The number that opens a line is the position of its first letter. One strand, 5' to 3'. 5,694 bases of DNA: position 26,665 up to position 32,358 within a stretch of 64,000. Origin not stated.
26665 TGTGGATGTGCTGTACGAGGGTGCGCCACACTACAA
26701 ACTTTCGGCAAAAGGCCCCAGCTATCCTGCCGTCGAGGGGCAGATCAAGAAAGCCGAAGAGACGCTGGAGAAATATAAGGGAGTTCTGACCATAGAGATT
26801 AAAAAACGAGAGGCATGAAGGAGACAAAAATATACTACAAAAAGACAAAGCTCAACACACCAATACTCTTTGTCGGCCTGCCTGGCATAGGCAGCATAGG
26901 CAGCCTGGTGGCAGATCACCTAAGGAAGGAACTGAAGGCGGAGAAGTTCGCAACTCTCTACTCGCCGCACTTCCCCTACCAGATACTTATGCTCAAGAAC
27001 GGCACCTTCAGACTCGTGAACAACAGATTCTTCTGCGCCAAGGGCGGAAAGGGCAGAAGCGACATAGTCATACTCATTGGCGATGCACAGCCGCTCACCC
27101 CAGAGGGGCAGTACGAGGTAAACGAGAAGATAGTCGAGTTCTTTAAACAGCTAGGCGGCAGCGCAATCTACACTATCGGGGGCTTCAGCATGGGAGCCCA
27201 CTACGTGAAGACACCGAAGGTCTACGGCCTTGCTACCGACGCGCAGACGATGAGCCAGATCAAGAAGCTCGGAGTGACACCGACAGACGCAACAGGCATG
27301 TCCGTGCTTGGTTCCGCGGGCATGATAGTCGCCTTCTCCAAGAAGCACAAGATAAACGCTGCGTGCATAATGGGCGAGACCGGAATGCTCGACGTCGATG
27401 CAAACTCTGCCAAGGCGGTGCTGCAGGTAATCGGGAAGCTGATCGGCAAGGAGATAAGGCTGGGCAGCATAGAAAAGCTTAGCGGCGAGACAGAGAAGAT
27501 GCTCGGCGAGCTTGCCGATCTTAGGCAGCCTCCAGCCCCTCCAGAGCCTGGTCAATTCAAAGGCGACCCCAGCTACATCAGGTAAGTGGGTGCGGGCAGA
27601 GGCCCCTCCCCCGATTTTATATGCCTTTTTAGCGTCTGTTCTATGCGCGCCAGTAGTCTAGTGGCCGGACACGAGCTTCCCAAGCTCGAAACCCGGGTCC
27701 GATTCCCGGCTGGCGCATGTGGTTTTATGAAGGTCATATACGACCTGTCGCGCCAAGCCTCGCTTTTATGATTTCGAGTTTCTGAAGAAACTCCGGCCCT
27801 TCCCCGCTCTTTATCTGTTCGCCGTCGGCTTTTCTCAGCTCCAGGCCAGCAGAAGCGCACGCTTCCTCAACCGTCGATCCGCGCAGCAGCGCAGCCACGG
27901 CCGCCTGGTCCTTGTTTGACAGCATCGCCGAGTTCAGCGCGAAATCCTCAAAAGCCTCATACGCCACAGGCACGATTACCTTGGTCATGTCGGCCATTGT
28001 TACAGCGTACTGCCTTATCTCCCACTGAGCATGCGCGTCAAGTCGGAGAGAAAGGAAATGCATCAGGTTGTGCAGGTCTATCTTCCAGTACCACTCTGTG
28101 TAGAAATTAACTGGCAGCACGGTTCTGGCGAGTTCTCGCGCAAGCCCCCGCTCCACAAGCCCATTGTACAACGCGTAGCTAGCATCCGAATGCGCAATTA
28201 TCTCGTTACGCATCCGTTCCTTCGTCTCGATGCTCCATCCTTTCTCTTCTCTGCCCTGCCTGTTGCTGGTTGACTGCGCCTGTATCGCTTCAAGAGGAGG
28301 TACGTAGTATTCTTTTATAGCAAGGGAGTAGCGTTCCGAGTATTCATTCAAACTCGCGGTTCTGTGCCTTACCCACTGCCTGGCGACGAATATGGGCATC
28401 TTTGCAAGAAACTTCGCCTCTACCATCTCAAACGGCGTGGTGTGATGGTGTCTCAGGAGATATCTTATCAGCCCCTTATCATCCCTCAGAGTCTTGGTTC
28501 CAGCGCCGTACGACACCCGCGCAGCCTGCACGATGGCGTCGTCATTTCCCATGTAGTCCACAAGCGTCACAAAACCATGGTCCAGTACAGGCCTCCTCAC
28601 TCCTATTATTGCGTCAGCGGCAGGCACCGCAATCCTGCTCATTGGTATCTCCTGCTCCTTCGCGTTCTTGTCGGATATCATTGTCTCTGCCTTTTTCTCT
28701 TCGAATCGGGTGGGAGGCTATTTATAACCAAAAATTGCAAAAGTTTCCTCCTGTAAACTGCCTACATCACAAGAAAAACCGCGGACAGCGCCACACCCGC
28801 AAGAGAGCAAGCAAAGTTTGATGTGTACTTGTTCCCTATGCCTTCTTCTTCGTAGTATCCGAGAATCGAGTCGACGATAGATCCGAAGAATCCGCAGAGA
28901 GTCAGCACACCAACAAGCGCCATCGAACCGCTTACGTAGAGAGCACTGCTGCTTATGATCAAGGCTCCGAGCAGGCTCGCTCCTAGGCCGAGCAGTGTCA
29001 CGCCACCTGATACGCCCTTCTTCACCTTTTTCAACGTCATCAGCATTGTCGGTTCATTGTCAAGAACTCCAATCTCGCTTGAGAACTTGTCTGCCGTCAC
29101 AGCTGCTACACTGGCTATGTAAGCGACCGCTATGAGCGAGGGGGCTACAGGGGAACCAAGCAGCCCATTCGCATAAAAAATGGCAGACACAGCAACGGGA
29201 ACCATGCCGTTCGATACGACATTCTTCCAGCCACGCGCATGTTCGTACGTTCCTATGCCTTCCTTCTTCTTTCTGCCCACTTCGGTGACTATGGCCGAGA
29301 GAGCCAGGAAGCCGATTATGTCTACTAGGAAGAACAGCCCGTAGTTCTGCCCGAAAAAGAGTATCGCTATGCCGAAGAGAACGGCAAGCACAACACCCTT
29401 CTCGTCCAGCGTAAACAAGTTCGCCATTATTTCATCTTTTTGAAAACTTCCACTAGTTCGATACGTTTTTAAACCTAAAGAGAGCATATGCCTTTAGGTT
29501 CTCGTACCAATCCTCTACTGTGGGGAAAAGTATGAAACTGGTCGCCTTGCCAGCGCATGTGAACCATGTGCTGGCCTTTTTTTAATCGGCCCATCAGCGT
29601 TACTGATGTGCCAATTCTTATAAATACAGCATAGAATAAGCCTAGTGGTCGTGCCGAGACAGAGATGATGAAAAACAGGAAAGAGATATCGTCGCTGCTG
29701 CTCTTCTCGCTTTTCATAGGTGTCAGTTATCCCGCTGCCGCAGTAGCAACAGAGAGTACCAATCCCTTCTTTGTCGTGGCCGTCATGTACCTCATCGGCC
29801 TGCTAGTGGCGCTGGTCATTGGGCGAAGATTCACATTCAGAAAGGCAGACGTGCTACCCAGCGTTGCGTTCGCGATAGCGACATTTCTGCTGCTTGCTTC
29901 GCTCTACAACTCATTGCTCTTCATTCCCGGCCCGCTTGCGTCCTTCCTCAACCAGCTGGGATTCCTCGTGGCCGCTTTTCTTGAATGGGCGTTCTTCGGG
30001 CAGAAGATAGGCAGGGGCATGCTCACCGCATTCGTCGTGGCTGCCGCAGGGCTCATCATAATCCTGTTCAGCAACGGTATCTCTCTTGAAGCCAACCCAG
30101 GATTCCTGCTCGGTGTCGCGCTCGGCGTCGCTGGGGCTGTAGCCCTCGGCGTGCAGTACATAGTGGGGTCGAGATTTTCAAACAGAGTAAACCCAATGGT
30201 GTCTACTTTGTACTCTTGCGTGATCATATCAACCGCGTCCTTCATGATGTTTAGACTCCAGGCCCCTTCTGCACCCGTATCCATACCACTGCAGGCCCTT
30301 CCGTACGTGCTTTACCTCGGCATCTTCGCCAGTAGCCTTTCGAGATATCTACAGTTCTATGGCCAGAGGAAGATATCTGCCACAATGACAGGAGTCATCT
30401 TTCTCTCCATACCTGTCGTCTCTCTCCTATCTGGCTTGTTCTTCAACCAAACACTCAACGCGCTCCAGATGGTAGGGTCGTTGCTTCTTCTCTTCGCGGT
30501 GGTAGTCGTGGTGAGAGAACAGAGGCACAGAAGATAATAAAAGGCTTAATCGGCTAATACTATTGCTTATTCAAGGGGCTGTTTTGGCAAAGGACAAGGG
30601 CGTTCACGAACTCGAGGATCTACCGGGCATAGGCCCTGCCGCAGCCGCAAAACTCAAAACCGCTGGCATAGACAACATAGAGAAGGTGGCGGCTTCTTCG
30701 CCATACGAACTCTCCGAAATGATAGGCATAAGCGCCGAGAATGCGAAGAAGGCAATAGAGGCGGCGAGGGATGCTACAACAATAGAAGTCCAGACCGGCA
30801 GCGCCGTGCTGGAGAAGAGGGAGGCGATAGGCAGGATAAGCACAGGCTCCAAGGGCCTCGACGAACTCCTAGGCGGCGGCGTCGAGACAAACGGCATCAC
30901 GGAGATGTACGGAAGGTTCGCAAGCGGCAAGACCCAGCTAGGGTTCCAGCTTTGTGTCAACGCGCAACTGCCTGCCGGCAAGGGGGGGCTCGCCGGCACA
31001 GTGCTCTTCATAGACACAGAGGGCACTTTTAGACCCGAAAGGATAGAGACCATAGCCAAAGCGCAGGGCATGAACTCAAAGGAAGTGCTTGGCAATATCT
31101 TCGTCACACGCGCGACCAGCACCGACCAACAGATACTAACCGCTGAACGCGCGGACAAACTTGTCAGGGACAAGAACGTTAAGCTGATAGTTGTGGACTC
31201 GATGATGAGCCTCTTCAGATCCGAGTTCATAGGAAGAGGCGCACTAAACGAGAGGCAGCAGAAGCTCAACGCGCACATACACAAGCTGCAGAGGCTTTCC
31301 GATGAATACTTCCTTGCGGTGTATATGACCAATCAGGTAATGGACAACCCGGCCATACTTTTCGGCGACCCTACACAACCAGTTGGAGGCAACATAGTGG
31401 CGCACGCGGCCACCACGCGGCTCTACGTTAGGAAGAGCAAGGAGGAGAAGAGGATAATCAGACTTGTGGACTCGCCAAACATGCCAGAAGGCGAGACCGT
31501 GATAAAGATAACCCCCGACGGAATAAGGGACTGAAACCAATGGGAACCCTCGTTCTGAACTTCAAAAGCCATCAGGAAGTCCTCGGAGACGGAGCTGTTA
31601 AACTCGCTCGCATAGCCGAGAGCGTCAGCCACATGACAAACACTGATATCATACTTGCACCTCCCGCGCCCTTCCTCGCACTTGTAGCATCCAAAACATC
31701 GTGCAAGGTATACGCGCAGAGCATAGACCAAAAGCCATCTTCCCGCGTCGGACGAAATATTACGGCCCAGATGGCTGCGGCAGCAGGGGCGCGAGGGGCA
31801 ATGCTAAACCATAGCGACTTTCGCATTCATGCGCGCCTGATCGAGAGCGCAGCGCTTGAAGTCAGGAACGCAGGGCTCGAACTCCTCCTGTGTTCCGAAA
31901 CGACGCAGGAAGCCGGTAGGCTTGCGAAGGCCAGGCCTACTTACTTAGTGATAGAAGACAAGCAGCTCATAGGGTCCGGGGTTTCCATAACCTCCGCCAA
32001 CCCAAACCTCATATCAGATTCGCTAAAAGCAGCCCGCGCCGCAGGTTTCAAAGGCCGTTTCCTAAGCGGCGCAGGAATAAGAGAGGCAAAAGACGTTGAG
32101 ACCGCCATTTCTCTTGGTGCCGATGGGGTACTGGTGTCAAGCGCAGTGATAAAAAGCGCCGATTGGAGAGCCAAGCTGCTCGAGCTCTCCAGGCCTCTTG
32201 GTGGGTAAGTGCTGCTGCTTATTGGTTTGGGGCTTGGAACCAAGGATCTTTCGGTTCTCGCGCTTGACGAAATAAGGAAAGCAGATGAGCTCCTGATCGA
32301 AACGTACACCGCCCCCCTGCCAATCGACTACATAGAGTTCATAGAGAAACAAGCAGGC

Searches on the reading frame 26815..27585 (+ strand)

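Call 52: search_protein_families(library=pfam, proteins=[window:26815-27585:+])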
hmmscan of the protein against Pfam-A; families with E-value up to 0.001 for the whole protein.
window:26815-27585:+ (256 aa): 1 family
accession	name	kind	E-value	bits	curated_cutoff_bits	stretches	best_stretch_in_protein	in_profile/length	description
PF09754.15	PAC2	-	2.5e-35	122.7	25.8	1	18-233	1-214/215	PAC2 family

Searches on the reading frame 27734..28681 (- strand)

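Call 52: search_protein_families(library=pfam, proteins=[window:27734-28681:-])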
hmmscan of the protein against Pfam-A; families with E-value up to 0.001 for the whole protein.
window:27734-28681:- (315 aa): 1 family
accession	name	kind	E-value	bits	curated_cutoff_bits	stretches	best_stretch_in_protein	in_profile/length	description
PF02511.20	Thy1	-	5e-58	196.5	24.8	1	39-239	1-191/191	Thymidylate synthase complementing protein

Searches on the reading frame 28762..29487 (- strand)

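Call 52: search_protein_families(library=pfam, proteins=[window:28762-29487:-])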
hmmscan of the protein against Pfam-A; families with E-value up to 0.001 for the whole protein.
window:28762-29487:- (241 aa): 1 family
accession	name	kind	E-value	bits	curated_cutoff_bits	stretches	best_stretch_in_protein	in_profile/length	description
PF01940.21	DUF92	-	1.9e-42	145.8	27.5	1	26-212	15-207/251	Integral membrane protein DUF92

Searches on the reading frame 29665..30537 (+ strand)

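Call 52: search_protein_families(library=pfam, proteins=[window:29665-30537:+])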
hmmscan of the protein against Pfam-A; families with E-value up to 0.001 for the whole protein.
window:29665-30537:+ (290 aa): 1 family
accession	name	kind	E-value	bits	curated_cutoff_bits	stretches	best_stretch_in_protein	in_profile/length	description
PF00892.27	EamA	-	8.3e-25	88.1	28.2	2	149-283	2-134/135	EamA-like transporter family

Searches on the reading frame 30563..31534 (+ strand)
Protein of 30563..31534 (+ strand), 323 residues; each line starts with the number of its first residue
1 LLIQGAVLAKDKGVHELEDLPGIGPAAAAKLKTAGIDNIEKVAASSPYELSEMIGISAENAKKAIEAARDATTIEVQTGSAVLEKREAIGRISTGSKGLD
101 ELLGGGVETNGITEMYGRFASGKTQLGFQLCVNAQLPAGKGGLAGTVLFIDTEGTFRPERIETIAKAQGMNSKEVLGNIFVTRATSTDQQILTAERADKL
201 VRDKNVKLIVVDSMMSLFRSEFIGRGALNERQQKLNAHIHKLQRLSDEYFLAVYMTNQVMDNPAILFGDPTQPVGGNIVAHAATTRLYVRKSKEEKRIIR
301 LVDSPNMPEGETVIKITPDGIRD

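Call 52: search_protein_families(library=pfam, proteins=[window:30563-31534:+])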
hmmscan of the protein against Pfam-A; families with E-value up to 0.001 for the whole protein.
window:30563-31534:+ (323 aa): 7 families
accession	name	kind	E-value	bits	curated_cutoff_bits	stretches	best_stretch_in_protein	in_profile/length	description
PF08423.17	Rad51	-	5.9e-86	288.1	22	1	85-323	1-243/244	Rad51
PF00154.27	RecA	-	5.7e-18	65.7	27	1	84-296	25-225/262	recA bacterial DNA recombination protein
PF14520.12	HHH_5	-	1.5e-11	45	27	1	16-70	3-57/57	Helix-hairpin-helix domain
PF06745.19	ATPase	-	3.2e-06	27.1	26.6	1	92-219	1-133/231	KaiC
PF13481.12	AAA_25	-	8.7e-06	25.9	27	1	100-256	23-187/195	AAA domain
PF11731.14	Cdd1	-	2.6e-05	24.8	25.5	1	12-53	3-44/86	Pathogenicity locus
PF11798.14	IMS_HHH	-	0.00087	19.8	24.4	0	17-36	13-32/32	IMS family HHH motif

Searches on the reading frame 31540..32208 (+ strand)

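Call 52: search_protein_families(library=pfam, proteins=[window:31540-32208:+])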
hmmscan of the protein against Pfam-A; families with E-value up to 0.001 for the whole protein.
window:31540-32208:+ (222 aa): 3 families
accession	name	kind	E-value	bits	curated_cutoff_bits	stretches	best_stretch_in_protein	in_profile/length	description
PF00121.24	TIM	-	5.5e-22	78.9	20.1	1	4-209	3-238/245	Triosephosphate isomerase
PF05690.20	ThiG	-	0.0003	20.7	23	1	177-208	181-212/247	Thiazole biosynthesis protein ThiG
PF00977.27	His_biosynth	-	0.00067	19.6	23.6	0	172-214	74-116/228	Histidine biosynthesis protein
